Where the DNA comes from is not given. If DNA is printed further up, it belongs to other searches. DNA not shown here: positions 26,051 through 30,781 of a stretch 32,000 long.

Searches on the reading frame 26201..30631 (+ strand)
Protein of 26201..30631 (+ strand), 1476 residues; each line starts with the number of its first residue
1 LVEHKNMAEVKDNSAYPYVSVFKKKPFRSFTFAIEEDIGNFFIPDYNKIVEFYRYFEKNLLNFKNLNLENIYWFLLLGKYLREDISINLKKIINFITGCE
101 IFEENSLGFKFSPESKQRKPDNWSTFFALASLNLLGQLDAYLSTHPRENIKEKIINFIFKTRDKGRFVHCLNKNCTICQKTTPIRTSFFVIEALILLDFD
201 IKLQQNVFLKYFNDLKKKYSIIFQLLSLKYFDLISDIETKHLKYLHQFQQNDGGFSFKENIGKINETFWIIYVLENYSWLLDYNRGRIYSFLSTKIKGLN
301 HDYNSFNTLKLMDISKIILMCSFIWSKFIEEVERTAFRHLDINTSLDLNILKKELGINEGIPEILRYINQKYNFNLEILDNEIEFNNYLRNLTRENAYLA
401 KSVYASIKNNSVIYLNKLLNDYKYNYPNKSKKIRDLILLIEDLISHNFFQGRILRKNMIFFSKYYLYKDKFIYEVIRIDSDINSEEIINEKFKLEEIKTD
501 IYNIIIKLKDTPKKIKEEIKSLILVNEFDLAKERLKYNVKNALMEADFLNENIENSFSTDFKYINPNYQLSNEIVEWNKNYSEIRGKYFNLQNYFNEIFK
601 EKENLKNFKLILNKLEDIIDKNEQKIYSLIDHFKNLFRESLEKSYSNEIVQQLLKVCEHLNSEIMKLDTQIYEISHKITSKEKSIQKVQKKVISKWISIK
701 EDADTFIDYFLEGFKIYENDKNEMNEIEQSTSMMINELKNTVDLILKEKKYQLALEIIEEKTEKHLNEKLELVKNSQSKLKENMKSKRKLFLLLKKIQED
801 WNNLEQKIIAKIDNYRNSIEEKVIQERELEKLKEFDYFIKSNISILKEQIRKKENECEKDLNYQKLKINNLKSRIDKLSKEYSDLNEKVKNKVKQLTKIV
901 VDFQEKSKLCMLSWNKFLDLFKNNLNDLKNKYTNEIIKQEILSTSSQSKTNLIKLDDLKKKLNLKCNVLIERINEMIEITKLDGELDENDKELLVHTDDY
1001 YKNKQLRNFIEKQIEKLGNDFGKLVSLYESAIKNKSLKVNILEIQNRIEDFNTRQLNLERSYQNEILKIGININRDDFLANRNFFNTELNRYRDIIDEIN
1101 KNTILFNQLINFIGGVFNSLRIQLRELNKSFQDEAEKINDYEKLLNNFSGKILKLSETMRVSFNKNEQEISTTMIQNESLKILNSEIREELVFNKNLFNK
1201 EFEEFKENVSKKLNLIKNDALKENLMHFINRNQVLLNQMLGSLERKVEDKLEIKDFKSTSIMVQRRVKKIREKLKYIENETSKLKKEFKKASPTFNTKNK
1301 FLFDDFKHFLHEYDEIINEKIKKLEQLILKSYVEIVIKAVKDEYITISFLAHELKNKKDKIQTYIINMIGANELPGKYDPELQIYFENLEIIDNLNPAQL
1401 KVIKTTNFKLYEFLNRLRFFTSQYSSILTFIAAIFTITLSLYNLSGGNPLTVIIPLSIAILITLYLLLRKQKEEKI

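Call 83: search_protein_families(library=pfam, proteins=[window:26201-30631:+], max_evalue=0.0001)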
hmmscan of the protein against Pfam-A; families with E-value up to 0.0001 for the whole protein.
window:26201-30631:+ (1476 aa): 2 families
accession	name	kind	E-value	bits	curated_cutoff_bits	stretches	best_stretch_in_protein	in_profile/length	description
PF00432.27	Prenyltrans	-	6.2e-06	26.3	26.5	0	58-197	19-142/304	Prenyltransferase alpha-alpha toroid domain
PF01399.33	PCI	-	5.7e-05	23.7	22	0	923-993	12-80/84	PCI domain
